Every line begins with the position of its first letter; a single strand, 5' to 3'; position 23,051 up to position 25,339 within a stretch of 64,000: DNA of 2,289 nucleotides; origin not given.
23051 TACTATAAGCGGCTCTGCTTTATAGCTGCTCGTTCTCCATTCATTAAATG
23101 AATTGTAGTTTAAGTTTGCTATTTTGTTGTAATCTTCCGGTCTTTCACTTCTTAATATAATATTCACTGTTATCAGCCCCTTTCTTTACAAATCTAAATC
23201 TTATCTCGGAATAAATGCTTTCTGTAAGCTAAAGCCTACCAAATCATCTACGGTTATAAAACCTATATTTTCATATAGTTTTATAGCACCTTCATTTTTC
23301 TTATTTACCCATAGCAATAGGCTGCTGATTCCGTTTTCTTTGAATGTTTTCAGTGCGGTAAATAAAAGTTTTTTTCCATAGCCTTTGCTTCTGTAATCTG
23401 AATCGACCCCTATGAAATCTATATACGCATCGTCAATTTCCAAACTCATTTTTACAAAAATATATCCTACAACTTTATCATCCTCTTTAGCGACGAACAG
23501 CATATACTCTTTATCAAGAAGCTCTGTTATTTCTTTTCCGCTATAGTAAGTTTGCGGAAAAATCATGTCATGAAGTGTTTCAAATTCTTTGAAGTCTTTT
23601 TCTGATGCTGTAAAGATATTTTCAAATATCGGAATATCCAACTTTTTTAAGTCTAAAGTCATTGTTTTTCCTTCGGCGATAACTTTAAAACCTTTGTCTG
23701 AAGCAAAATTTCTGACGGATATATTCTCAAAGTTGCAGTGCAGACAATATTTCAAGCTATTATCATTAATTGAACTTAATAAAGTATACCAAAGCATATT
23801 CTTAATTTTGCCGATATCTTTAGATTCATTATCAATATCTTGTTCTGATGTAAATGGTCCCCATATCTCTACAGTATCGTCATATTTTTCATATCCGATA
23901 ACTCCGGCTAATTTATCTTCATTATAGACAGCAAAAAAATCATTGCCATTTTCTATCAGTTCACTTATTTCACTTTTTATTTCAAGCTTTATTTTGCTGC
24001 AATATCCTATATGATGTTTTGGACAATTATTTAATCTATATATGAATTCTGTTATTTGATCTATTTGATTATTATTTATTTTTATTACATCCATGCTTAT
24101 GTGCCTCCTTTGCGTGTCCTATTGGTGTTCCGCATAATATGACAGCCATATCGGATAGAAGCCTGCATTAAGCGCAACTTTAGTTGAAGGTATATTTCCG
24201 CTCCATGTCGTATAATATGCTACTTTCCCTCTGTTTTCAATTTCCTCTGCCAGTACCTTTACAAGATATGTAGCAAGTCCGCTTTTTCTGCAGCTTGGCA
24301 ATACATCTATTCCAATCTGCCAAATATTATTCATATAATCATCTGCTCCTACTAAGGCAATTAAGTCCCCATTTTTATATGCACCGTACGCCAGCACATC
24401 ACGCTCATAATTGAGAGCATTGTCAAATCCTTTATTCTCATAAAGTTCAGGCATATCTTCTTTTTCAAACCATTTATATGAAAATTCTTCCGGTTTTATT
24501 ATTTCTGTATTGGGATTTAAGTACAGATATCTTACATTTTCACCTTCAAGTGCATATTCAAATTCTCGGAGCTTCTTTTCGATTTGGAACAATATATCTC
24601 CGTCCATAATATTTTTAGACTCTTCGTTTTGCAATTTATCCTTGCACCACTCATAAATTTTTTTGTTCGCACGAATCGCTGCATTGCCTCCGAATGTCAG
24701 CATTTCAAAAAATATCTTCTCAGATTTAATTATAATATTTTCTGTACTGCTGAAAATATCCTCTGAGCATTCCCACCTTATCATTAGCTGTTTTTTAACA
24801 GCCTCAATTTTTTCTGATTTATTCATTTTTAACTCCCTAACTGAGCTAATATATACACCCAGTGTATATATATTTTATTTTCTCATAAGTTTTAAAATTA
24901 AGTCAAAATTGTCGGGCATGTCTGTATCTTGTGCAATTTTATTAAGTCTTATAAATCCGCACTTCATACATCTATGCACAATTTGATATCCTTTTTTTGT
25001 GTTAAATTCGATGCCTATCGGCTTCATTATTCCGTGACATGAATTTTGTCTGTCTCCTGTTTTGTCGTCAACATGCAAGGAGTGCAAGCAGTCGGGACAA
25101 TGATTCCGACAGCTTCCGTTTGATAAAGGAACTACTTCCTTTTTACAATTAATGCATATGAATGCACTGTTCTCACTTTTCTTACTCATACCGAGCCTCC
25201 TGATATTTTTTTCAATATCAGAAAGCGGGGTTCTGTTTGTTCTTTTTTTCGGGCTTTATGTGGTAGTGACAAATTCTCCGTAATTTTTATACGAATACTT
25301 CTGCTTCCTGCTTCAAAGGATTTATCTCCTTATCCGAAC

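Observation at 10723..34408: About 24-kb same-strand supercluster of GNAT acyltransferases mixed with antibiotic-modifying-type enzymes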

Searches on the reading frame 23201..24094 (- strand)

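Call 4: search_protein_families(library=pfam, proteins=[window:23201-24094:-], max_evalue=0.001)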
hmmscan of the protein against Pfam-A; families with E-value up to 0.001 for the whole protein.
window:23201-24094:- (297 aa): 8 families
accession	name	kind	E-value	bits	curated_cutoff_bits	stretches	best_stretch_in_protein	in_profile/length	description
PF00583.31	Acetyltransf_1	-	8.7e-23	81.2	20.7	1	188-279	24-116/116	Acetyltransferase (GNAT) family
PF13673.13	Acetyltransf_10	-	1.6e-16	60.9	23.6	1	179-284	13-112/128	Acetyltransferase (GNAT) domain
PF13508.13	Acetyltransf_7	-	2.2e-15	57.2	27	1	198-280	4-83/84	Acetyltransferase (GNAT) domain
PF13420.13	Acetyltransf_4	-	2.8e-09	37.6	24.3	1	187-284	39-139/155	Acetyltransferase (GNAT) domain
PF13527.13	Acetyltransf_9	-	8.7e-08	32.7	25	1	162-279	4-124/127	Acetyltransferase (GNAT) domain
PF08445.16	FR47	-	6.8e-07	29.6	22.1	1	220-282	19-80/86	FR47-like protein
PF17013.11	Acetyltransf_15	-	0.00021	21.2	35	1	176-281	52-138/210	Putative acetyl-transferase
PF13302.13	Acetyltransf_3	-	0.00026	22.1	25.4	0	195-279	52-137/138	Acetyltransferase (GNAT) domain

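Call 17: search_protein_families(library=ncbifam, proteins=[window:23201-24094:-], max_evalue=0.00001)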
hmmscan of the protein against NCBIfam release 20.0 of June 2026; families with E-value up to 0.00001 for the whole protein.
window:23201-24094:- (297 aa): 12 families
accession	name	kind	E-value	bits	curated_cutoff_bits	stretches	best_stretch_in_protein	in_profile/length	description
TIGR01575.1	rimI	equivalog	9e-18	64.7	86.4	1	169-283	3-116/132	ribosomal protein S18-alanine N-acetyltransferase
NF007025.1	PRK09491.1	equivalog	8.7e-13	48.4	173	1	193-283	35-123/145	ribosomal protein S18-alanine N-acetyltransferase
TIGR03448.1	mycothiol_MshD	equivalog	6.6e-12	45.3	163.1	1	196-283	199-289/294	mycothiol synthase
NF053587.1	SpmdActasePaiA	equivalog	2.2e-09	37.3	250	1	166-281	29-149/172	spermidine/spermine N(1)-acetyltransferase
NF033078.2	AAC_6p_Ia_fam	equivalog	4.2e-09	36.5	265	0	162-262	16-115/181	AAC(6')-Ia family aminoglycoside 6'-N-acetyltransferase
NF002959.0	PRK03624.1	equivalog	1.4e-08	34.5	124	1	195-285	47-135/147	GNAT family acetyltransferase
NF040503.1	resist_ArsN1a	equivalog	5.7e-07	29.4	170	1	187-282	35-136/159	arsinothricin resistance N-acetyltransferase ArsN1 family A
NF007807.0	PRK10514.1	equivalog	7.7e-07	29.1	134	1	187-281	41-124/147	acetyltransferase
NF000360.1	sat4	exception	1.4e-06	28.6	380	1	196-280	71-154/180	streptothricin N-acetyltransferase Sat4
NF033083.0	AAC_3_I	equivalog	1.9e-06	28.1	200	1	149-279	4-134/145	AAC(3)-I family aminoglycoside N-acetyltransferase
NF040501.1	resist_ArsN2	equivalog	8.6e-06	25.4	125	0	194-279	21-101/133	arsenic resistance N-acetyltransferase ArsN2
NF000359.1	sat3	exception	8.9e-06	25.9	360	0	196-279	70-152/180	streptothricin N-acetyltransferase Sat3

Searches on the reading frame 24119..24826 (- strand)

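Call 4: search_protein_families(library=pfam, proteins=[window:24119-24826:-], max_evalue=0.001)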
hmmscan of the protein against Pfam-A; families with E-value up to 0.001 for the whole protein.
window:24119-24826:- (235 aa): 4 families
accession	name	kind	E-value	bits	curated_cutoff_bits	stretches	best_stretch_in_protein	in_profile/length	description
PF00583.31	Acetyltransf_1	-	3.1e-08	34.4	20.7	1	121-223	8-116/116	Acetyltransferase (GNAT) family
PF12746.13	GNAT_acetyltran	-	2.9e-06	27.6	26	1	106-223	120-234/243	GNAT acetyltransferase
PF08445.16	FR47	-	3.7e-05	24.1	22.1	1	172-230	26-84/86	FR47-like protein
PF13302.13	Acetyltransf_3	-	0.00046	21.3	25.4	0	112-223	33-137/138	Acetyltransferase (GNAT) domain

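Call 18: search_protein_families(library=ncbifam, proteins=[window:24119-24826:-], max_evalue=0.00001)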
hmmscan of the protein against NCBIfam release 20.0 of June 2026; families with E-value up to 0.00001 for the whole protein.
window:24119-24826:- (235 aa): 0 families

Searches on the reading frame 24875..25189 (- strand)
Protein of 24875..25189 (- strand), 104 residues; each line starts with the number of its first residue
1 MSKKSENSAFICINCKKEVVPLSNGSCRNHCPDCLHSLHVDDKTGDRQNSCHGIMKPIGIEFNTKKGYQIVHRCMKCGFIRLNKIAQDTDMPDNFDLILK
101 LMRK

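Call 4: search_protein_families(library=pfam, proteins=[window:24875-25189:-], max_evalue=0.001)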
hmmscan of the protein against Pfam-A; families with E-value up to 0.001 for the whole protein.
window:24875-25189:- (104 aa): 1 family
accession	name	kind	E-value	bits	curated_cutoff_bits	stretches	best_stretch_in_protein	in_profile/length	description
PF12647.12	RNHCP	-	9.1e-31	106.1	24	1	8-90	2-85/90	RNHCP domain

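Call 62: find_homologous_proteins(query=window:24875-25189:-, max_evalue=0.00001)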
Query window:24875-25189:- (104 aa): 29 proteins with E <= 0.00001 among 29 candidates.
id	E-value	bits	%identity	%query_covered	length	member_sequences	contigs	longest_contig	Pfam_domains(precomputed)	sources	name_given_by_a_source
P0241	3.5e-62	225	94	100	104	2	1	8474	PF12647.13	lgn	-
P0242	7.4e-61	221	93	98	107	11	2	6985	PF12647.13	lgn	-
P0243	2.6e-50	187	75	99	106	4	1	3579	PF12647.13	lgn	-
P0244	3.7e-50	186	75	98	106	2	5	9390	PF12647.13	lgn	-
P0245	4.1e-50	186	74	99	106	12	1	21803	PF12647.13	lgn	-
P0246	1.8e-49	184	74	99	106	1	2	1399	PF12647.13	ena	-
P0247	1.6e-48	181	71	99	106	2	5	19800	PF12647.13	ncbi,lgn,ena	-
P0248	1.3e-47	178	72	99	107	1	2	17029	PF12647.13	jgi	jgi:DNA-directed RNA polymerase subunit RPC12/RpoP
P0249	1.6e-47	178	72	99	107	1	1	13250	PF12647.13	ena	-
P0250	6.8e-42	160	67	97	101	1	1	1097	PF12647.13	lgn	-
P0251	5.0e-41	157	64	100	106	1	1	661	PF12647.13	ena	-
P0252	1.7e-39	152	64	100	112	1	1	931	PF12647.13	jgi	jgi:DNA-directed RNA polymerase subunit RPC12/RpoP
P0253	1.8e-39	152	64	98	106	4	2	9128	PF12647.13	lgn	-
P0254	1.9e-38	149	64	98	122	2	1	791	PF12647.13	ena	-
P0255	6.6e-38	147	65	98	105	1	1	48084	PF12647.13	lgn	-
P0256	7.6e-38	147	61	100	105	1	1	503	PF12647.13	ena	-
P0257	3.1e-37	145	60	100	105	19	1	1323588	PF12647.13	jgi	jgi:DNA-directed RNA polymerase subunit RPC12/RpoP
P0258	6.6e-36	141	61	98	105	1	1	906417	PF12647.13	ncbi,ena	-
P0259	2.0e-35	139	59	99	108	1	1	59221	PF12647.13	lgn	-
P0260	3.1e-35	138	61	98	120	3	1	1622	PF12647.13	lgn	-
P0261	2.1e-34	136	55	97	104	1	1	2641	PF12647.13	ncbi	-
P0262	8.8e-34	134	59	98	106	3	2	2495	PF12647.13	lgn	-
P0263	3.6e-32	129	75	70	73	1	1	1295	PF12647.13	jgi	-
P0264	1.0e-31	127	56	99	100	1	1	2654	PF12647.13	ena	-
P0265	1.4e-27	114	60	84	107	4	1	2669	PF12647.13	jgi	-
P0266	4.4e-27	112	54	97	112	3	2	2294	PF12647.13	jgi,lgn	jgi:DNA-directed RNA polymerase subunit RPC12/RpoP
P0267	3.9e-25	106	56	93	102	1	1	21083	PF12647.13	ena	-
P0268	9.0e-23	98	53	93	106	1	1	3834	PF12647.13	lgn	-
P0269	2.4e-21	94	54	85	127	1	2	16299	PF12647.13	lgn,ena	-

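Call 63: find_encoding_contigs(protein=P0257, flank=6000, max_places=2)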
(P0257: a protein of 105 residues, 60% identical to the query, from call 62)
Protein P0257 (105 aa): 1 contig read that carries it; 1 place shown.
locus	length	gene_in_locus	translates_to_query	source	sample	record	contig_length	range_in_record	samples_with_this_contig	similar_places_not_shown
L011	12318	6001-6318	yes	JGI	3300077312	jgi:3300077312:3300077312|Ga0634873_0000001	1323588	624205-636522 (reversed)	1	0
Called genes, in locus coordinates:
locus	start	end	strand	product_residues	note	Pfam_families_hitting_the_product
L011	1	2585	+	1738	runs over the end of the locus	PF03422:CBM_6, PF16656:Pur_ac_phosph_N, PF00149:Metallophos, PF22494:choice_anch_I, PF12733:Cadherin-like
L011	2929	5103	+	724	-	PF01751:Toprim, PF01131:Topoisom_bac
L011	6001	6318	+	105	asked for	PF12647:RNHCP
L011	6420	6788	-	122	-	-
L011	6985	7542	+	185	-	-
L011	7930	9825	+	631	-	PF00009:GTP_EFTU, PF01926:MMR_HSR1 (weak), PF14492:EFG_III, PF03764:EFG_IV, PF00679:EFG_C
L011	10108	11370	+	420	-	PF03851:UvdE, PF01261:AP_endonuc_2 (weak), PF08349:DUF1722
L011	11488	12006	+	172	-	-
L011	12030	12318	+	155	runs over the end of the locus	PF07883:Cupin_2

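Call 64: find_encoding_contigs(protein=P0258, flank=6000, max_places=2)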
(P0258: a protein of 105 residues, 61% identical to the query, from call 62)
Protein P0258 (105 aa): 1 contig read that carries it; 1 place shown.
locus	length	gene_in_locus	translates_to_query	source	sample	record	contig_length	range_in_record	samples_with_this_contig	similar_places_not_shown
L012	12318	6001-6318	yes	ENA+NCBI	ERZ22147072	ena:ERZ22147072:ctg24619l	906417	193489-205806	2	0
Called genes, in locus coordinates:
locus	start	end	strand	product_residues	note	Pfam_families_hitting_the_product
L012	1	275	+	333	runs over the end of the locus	PF00583:Acetyltransf_1 (weak)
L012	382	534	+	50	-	-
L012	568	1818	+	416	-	PF00083:Sugar_tr (weak), PF07690:MFS_1, PF05977:MFS_3, PF07690:MFS_1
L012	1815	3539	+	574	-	PF00664:ABC_membrane, PF02463:SMC_N (faint), PF00005:ABC_tran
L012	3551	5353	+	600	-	PF00664:ABC_membrane, PF00005:ABC_tran, PF02463:SMC_N (faint)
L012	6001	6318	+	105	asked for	PF12647:RNHCP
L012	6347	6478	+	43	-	-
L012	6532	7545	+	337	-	PF00144:Beta-lactamase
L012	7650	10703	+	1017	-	PF23748:Beta-prop_LRRK2 (faint), PF07494:Reg_prop (faint), PF07495:Y_Y_Y, PF00990:GGDEF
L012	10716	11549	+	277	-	PF00756:Esterase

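Call 65: find_encoding_contigs(protein=P0255, flank=6000, max_places=2)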
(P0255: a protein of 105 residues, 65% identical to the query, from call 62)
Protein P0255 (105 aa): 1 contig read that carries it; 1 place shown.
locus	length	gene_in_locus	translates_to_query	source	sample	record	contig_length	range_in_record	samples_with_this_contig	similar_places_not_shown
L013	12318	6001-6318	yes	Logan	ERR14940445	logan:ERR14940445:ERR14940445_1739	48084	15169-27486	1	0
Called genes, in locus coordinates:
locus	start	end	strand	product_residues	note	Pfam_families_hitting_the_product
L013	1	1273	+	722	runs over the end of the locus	PF16403:Bact_surface_Ig-like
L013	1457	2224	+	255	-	PF02735:Ku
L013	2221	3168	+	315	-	PF01068:DNA_ligase_A_M, PF04679:DNA_ligase_A_C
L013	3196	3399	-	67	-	-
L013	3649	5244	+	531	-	-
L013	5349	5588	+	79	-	PF09851:SHOCT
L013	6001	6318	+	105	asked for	PF12647:RNHCP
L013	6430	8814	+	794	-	PF00933:Glyco_hydro_3, PF01915:Glyco_hydro_3_C, PF14310:Fn3-like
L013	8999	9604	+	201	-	PF00440:TetR_N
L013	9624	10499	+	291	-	-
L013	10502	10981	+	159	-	PF12641:Flavodoxin_3 (faint), PF12724:Flavodoxin_5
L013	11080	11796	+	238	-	PF01551:Peptidase_M23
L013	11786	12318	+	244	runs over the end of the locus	PF02163:Peptidase_M50 (faint)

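Call 66: find_encoding_contigs(protein=P0259, flank=6000, max_places=2)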
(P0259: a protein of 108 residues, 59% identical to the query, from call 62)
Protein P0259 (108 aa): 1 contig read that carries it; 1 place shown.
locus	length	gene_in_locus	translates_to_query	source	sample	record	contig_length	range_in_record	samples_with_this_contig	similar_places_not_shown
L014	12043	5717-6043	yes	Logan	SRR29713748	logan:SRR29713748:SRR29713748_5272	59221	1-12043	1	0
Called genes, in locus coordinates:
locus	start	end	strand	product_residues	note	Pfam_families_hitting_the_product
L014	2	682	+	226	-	?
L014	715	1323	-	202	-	PF18626:Gln_deamidase_2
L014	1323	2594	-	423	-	PF06689:zf-C4_ClpX, PF00493:MCM (faint), PF01078:Mg_chelatase (faint), PF00004:AAA, PF07724:AAA_2, PF07728:AAA_5 (faint), PF10431:ClpB_D2-small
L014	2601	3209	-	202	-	PF00574:CLP_protease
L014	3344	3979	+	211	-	PF03167:UDG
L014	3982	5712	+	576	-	PF00515:TPR_1 (faint), PF07719:TPR_2 (faint), PF12895:ANAPC3 (weak), PF13174:TPR_6 (faint), PF13176:TPR_7 (faint), PF14559:TPR_19 (weak), PF08241:Methyltransf_11 (weak), PF13649:Methyltransf_25, +12 more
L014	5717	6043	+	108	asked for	PF12647:RNHCP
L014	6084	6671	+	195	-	PF00881:Nitroreductase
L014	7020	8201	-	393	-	PF00753:Lactamase_B (weak), PF19583:ODP, PF00258:Flavodoxin_1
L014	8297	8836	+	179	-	PF02915:Rubrerythrin, PF23455:DUF7129 (faint), PF21349:RUBY_RBDX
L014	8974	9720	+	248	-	PF04028:DUF374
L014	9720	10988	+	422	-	PF04413:Glycos_transf_N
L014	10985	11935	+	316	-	PF02606:LpxK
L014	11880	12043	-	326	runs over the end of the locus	PF00106:adh_short (weak), PF01073:3Beta_HSD, PF01370:Epimerase, PF02719:Polysacc_synt_2, PF04321:RmlD_sub_bind, PF08659:KR, PF16363:GDP_Man_Dehyd, PF07993:NAD_binding_4, +1 more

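Call 82: search_protein_families(library=pfam, alignment_id=A9, max_evalue=0.00001)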
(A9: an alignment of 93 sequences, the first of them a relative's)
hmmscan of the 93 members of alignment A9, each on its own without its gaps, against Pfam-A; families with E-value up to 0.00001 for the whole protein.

A. member 1, L011:81-2585:+ (834 aa): 2 families
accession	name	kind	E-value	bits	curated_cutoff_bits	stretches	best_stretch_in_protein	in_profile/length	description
PF22494.2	choice_anch_I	-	2.8e-85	287.5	32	2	2-201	107-305/489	Choice-of-anchor I domain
PF12733.13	Cadherin-like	-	9.6e-19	68.1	24.2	2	761-834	16-89/89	Cadherin-like beta sandwich domain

B. families by the number of members that match (of 93 scanned): 96 families (the first 25 are shown)
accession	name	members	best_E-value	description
PF00583.31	Acetyltransf_1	18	3.1e-22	Acetyltransferase (GNAT) family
PF13508.13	Acetyltransf_7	13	4.3e-14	Acetyltransferase (GNAT) domain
PF13673.13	Acetyltransf_10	8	2.4e-13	Acetyltransferase (GNAT) domain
PF13302.13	Acetyltransf_3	6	3.3e-20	Acetyltransferase (GNAT) domain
PF00005.33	ABC_tran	4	6.2e-43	ABC transporter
PF18015.7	Acetyltransf_19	3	1.9e-32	Acetyltransferase (GNAT) domain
PF00037.32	Fer4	3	1.2e-10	4Fe-4S binding domain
PF13304.12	AAA_21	3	3.9e-10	AAA domain, putative AbiEii toxin, Type IV TA system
PF12838.12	Fer4_7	3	1.5e-09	4Fe-4S dicluster domain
PF00155.27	Aminotran_1_2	2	7.9e-68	Aminotransferase class I and II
PF00933.27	Glyco_hydro_3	2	2.4e-58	Glycosyl hydrolase family 3 N terminal domain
PF00266.25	Aminotran_5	2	8.5e-52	Aminotransferase class-V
PF01915.27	Glyco_hydro_3_C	2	1.2e-47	Glycosyl hydrolase family 3 C-terminal domain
PF07690.21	MFS_1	2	1.6e-28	Major Facilitator Superfamily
PF14310.12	Fn3-like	2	1.7e-19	Fibronectin type III-like domain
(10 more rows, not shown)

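Call 87: predict_structure(alignment_id=A10)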
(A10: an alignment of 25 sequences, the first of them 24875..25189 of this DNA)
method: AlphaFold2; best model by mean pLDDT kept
length: 104 residues; sequences in the alignment: 25
mean_pLDDT: 84.3   pTM: 0.75
mean pLDDT of the five models: 84.3, 83.7, 81.3, 80.3, 79.7
residues with pLDDT >= 90: 54; 70-90: 35; 50-70: 12; < 50: 3
segments of 3 or more residues with pLDDT < 50: none
pLDDT, mean of each block of 10 residues (from residue 1): 59 91 83 91 64 92 92 93 87 92 86
secondary structure, 60 per line:
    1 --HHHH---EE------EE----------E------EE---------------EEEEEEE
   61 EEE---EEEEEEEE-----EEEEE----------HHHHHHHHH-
elements in order: H3-6 E54-63 E67-74 E80-84 H95-103

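Call 90: fold_search(model_id=the predicted structure, library=pdb)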
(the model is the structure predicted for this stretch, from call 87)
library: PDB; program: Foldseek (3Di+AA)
matches with E <= 10: 239; with E <= 0.001: 0
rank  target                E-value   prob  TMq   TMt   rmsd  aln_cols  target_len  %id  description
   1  4c2m_X                1.1e-01  0.38  0.30  0.27  27.2       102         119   15  Structure of RNA polymerase I at 2.8 A resolution (released 2013-10-23)
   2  8tp8_B                8.5e-01  0.25  0.25  0.09   8.0        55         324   20  Structure of the C. crescentus WYL-activator, DriD, bound to ssDNA and cognate DNA (released 2023-11-29)
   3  9pfv_Q                8.5e-01  0.23  0.30  0.12   8.3        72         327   17  The cryo-EM structure of C. crescentus DriD-ssDNA-RNAP-Sigma73-CCNA_03891/CCNA_01149 promoter transcription activation (released 2026-02-25)
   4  8z12                  9.1e-01  0.23  0.23  0.07   2.6        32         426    9  Crystal structure of WT DiatB (released 2025-02-19)
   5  1x0t                  1.2e+00  0.23  0.18  0.18   3.2        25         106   28  Crystal structure of ribonuclease P protein Ph1601p from Pyrococcus horikoshii OT3 (released 2005-11-15)
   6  2n5u_MODEL_1_A        1.2e+00  0.16  0.26  0.32   6.3        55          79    5  Solution structure of the cyanobacterial cytochrome b6f complex subunit PetP (released 2016-04-13)
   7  2zae_B                1.5e+00  0.18  0.17  0.18   3.4        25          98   28  Crystal structure of protein Ph1601p in complex with protein Ph1771p of archaeal ribonuclease P from Pyrococcus horiko (released 2008-10-14)
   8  7bh0                  1.7e+00  0.04  0.18  0.14   5.5        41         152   20  Mutant L39Y of recombinant beta-lactoglobulin in complex with endogenous ligand (released 2021-01-27)
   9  6k0a_G                1.9e+00  0.10  0.20  0.18   8.7        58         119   17  cryo-EM structure of an archaeal Ribonuclease P (released 2019-06-19)
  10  2ki7_MODEL_1_B        2.0e+00  0.20  0.22  0.23   3.4        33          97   21  The solution structure of RPP29-RPP21 complex from Pyrococcus furiosus (released 2009-09-15)
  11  7tzv_A                2.1e+00  0.13  0.25  0.14   8.2        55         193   20  Structure of DriD C-domain bound to 9mer ssDNA (released 2022-06-01)
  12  8tp8_D                2.2e+00  0.14  0.26  0.09   8.0        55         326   20  Structure of the C. crescentus WYL-activator, DriD, bound to ssDNA and cognate DNA (released 2023-11-29)
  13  4aot_B                2.5e+00  0.15  0.27  0.11   8.0        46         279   13  Crystal Structure of Human Serine Threonine Kinase-10 (LOK) Bound to GW830263A (released 2012-04-11)
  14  9cu3_B                2.9e+00  0.12  0.25  0.14   8.4        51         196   20  Allosteric mechanism of DriD transcription activator (released 2025-04-23)
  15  1jsg                  2.9e+00  0.04  0.17  0.16  10.1        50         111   12  CRYSTAL STRUCTURE OF P14TCL1, AN ONCOGENE PRODUCT INVOLVED IN T-CELL PROLYMPHOCYTIC LEUKEMIA, REVEALS A NOVEL B-BARREL T (released 1998-03-18)
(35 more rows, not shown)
